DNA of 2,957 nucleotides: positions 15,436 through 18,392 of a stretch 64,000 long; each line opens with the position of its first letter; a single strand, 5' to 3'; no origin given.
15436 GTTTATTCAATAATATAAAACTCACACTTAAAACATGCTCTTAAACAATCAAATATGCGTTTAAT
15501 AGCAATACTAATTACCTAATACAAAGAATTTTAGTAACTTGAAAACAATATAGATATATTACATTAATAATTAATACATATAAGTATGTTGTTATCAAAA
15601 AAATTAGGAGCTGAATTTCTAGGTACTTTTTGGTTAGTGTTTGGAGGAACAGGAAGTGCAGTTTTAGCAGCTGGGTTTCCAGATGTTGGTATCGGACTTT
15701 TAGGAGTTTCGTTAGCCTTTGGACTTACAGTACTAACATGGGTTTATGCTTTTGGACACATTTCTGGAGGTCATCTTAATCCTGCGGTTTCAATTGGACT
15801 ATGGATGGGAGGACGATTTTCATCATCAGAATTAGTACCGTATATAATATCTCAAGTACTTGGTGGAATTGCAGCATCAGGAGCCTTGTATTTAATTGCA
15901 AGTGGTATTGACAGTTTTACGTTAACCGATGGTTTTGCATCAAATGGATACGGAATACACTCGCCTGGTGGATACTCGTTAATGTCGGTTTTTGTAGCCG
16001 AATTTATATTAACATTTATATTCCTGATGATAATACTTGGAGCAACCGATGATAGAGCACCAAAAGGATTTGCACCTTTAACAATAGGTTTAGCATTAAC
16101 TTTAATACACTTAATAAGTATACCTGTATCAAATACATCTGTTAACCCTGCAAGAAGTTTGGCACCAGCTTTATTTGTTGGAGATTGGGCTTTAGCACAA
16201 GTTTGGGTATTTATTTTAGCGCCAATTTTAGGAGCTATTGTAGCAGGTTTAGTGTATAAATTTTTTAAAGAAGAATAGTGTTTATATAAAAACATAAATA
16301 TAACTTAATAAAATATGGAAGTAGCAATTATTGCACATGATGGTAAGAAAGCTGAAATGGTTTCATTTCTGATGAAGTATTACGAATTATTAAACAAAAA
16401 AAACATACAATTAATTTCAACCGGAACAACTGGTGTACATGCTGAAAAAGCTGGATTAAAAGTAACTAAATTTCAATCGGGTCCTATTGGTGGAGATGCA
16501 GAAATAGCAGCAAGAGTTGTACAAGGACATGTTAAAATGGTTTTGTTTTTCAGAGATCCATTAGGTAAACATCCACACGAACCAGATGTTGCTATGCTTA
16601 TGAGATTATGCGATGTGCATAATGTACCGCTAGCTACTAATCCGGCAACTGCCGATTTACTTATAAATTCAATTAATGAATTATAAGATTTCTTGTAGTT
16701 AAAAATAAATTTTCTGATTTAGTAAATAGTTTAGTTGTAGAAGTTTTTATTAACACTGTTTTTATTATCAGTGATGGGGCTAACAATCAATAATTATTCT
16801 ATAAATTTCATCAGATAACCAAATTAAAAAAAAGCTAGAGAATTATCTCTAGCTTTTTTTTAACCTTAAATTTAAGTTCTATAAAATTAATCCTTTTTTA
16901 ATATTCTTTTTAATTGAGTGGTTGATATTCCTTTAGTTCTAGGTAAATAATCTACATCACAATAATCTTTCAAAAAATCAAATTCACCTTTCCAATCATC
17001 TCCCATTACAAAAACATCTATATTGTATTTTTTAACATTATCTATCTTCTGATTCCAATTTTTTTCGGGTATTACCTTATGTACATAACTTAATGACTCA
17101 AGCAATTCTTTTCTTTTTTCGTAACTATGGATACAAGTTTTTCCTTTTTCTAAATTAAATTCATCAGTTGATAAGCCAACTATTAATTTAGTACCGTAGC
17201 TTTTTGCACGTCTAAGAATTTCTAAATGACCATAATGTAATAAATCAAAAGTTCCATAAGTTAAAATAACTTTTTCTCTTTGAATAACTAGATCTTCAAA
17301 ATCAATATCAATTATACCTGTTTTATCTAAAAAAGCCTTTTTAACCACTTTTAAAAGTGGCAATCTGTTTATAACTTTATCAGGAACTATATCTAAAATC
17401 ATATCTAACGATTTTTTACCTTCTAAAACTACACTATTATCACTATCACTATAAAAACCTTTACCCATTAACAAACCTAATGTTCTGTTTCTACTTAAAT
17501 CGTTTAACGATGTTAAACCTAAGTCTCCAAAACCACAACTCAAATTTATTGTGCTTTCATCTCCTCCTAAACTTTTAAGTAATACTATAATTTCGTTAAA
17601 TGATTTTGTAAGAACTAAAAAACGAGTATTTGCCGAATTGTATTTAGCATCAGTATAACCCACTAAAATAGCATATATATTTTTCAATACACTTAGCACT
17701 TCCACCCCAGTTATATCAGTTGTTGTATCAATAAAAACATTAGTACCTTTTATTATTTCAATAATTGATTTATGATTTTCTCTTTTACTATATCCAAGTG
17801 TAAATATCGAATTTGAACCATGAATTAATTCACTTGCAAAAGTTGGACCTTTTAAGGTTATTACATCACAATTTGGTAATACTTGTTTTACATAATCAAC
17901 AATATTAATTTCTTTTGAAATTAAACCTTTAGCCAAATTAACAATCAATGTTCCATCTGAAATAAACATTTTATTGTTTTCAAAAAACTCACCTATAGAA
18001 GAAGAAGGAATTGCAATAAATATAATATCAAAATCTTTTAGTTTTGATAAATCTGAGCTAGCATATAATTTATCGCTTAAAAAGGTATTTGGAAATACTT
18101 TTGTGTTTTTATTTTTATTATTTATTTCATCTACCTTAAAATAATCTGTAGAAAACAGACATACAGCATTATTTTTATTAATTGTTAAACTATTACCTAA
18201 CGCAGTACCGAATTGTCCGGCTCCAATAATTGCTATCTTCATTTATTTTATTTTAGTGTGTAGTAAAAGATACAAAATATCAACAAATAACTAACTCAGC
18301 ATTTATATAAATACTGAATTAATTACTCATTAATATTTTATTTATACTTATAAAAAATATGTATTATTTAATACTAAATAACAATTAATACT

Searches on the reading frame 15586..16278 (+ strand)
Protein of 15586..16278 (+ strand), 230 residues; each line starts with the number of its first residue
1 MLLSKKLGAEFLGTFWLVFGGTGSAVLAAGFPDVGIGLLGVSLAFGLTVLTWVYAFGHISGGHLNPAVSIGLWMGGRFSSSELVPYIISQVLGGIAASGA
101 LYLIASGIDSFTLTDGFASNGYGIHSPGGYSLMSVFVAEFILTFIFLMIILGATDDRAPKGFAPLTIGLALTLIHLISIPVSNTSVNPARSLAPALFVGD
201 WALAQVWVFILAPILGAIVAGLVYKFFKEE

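Call 48: search_protein_families(library=pfam, proteins=[window:15586-16278:+], max_evalue=0.0001)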
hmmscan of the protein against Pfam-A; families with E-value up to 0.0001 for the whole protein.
window:15586-16278:+ (230 aa): 1 family
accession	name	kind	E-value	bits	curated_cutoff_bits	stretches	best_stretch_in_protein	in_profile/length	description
PF00230.25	MIP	-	1.2e-53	182.6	25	1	4-224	8-222/222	Major intrinsic protein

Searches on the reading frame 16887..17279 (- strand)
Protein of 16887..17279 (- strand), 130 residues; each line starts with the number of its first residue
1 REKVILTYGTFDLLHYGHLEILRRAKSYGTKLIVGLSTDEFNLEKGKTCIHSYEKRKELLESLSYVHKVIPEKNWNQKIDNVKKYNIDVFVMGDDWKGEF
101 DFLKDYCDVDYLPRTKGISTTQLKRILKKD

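Call 58: search_solved_structures(query=window:16887-17279:-, max_evalue=0.001)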
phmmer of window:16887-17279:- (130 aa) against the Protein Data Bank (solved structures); distinct sequences matched with E-value up to 0.001: 13.
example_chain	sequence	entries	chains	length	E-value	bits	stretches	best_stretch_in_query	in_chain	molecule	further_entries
1coz_A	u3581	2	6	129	1.6e-52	180.2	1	3-125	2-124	PROTEIN (GLYCEROL-3-PHOSPHATE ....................) | glycerol-3-phosphate cytidylyltransferase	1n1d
2b7l_A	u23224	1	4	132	2.6e-50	173.1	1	3-127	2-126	glycerol-3-phosphate cytidylyltransferase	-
3elb_A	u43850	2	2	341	4.6e-19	72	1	8-123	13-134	Ethanolamine-phosphate cytidylyltransferase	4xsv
9hsg_A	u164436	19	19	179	1.1e-10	44.9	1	4-128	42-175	choline-phosphate cytidylyltransferase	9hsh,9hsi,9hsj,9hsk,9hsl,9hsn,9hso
9hsm_A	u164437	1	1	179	1.1e-10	44.9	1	4-128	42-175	choline-phosphate cytidylyltransferase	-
4zcp_A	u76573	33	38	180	1.1e-10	44.8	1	4-128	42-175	Cholinephosphate cytidylyltransferase | Choline-phosphate cytidylyltransferase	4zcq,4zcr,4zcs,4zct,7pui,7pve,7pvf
5x3d_A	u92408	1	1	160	3.2e-10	43.4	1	9-98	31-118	Phosphoenolpyruvate phosphomutase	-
3glv_A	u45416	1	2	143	6.2e-07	32.8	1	5-98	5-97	Lipopolysaccharide core biosynthesis protein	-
5x9q_A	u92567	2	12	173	7.5e-07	32.5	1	4-97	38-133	Putative cytidylyltransferase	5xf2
4mvd_B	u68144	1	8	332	7.7e-07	32.5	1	7-123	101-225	Choline-phosphate cytidylyltransferase A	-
3hl4_A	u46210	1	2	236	7.9e-07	32.4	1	7-123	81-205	Choline-phosphate cytidylyltransferase A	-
4mvc_A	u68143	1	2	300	1.3e-06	31.7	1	7-123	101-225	Choline-phosphate cytidylyltransferase A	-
1vlh_A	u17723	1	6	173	4.2e-05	26.9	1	8-94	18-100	Phosphopantetheine adenylyltransferase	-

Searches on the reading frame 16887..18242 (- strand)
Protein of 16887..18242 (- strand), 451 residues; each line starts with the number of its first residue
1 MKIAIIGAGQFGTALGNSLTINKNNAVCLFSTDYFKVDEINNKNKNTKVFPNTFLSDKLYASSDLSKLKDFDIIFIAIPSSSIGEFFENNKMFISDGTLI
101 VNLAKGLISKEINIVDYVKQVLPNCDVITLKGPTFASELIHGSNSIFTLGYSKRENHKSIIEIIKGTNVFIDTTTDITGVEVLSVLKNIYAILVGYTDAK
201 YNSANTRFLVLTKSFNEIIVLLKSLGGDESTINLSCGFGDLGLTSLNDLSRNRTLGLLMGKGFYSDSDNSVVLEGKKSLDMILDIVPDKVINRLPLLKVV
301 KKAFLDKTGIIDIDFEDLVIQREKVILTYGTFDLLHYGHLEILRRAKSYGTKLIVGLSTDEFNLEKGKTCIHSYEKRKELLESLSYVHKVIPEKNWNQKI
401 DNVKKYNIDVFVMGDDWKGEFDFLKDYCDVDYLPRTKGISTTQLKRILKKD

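Call 48: search_protein_families(library=pfam, proteins=[window:16887-18242:-], max_evalue=0.0001)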
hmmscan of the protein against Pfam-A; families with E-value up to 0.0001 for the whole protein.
window:16887-18242:- (451 aa): 5 families
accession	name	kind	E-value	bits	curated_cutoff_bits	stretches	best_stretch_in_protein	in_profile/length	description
PF01210.29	NAD_Gly3P_dh_N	-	3.4e-28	99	23.1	1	2-154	1-155/158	NAD-dependent glycerol-3-phosphate dehydrogenase N-terminus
PF07479.19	NAD_Gly3P_dh_C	-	9.6e-25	87.9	25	1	176-303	1-130/142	NAD-dependent glycerol-3-phosphate dehydrogenase C-terminus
PF01467.32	CTP_transf_like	-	2.3e-23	83.3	21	1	327-446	1-132/133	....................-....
PF20618.3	GPD_NAD_C_bact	-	3.2e-16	60.1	27.6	1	236-299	1-65/66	Bacterial GPD, NAD-dependent C-terminal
PF02558.23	ApbA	-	1.6e-06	28.3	22.2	1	3-111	1-107/150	Ketopantoate reductase PanE/ApbA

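Call 57: search_protein_families(library=ncbifam, proteins=[window:16887-18242:-], max_evalue=0.00001)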
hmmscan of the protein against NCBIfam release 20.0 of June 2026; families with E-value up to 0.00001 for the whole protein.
window:16887-18242:- (451 aa): 23 families
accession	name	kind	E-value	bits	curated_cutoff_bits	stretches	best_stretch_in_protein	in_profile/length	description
TIGR01518.1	g3p_cytidyltrns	equivalog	1.4e-54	183.5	165.4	1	326-446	1-123/125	glycerol-3-phosphate cytidylyltransferase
NF000942.0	PRK00094.1-4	subfamily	2.1e-52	178.4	257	1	1-302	3-309/334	NAD(P)H-dependent glycerol-3-phosphate dehydrogenase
NF000940.0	PRK00094.1-2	subfamily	2.3e-45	155.5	202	1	1-303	1-306/330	NAD(P)H-dependent glycerol-3-phosphate dehydrogenase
NF000941.0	PRK00094.1-3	equivalog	3e-42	145.1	423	1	2-277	3-285/336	NAD(P)H-dependent glycerol-3-phosphate dehydrogenase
NF000947.0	PRK00094.2-5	equivalog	5.4e-42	144.4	251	1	1-289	5-300/323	NAD(P)H-dependent glycerol-3-phosphate dehydrogenase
NF009098.0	PRK12439.1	equivalog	2.5e-38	132.3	436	1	2-298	9-308/341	NAD(P)H-dependent glycerol-3-phosphate dehydrogenase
NF000946.0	PRK00094.2-4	equivalog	2.5e-38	131.9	455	1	2-264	6-269/342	NAD(P)H-dependent glycerol-3-phosphate dehydrogenase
NF000939.0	PRK00094.1-1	equivalog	4.6e-36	124.5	473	1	2-266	7-274/339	NAD(P)H-dependent glycerol-3-phosphate dehydrogenase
NF000944.0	PRK00094.2-2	equivalog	8.1e-36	123.6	603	1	1-264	21-284/371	NAD(P)H-dependent glycerol-3-phosphate dehydrogenase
NF011213.0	PRK14620.1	equivalog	1.9e-31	109.5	478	1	1-303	1-310/326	NAD(P)H-dependent glycerol-3-phosphate dehydrogenase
NF000945.0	PRK00094.2-3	equivalog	1.8e-30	106.8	491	1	1-256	1-272/352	NAD(P)H-dependent glycerol-3-phosphate dehydrogenase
NF011211.0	PRK14618.1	equivalog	1.1e-28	100.5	489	1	1-302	5-305/328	NAD(P)H-dependent glycerol-3-phosphate dehydrogenase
TIGR03376.1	glycerol3P_DH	equivalog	7.8e-26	91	285.5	1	2-277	1-296/342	glycerol-3-phosphate dehydrogenase (NAD(+))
NF011212.0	PRK14619.1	equivalog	2.4e-24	86.1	377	1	66-262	44-242/309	NAD(P)H-dependent glycerol-3-phosphate dehydrogenase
NF000943.0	PRK00094.2-1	equivalog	3.5e-22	79.3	400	1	1-264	1-238/296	NAD(P)H-dependent glycerol-3-phosphate dehydrogenase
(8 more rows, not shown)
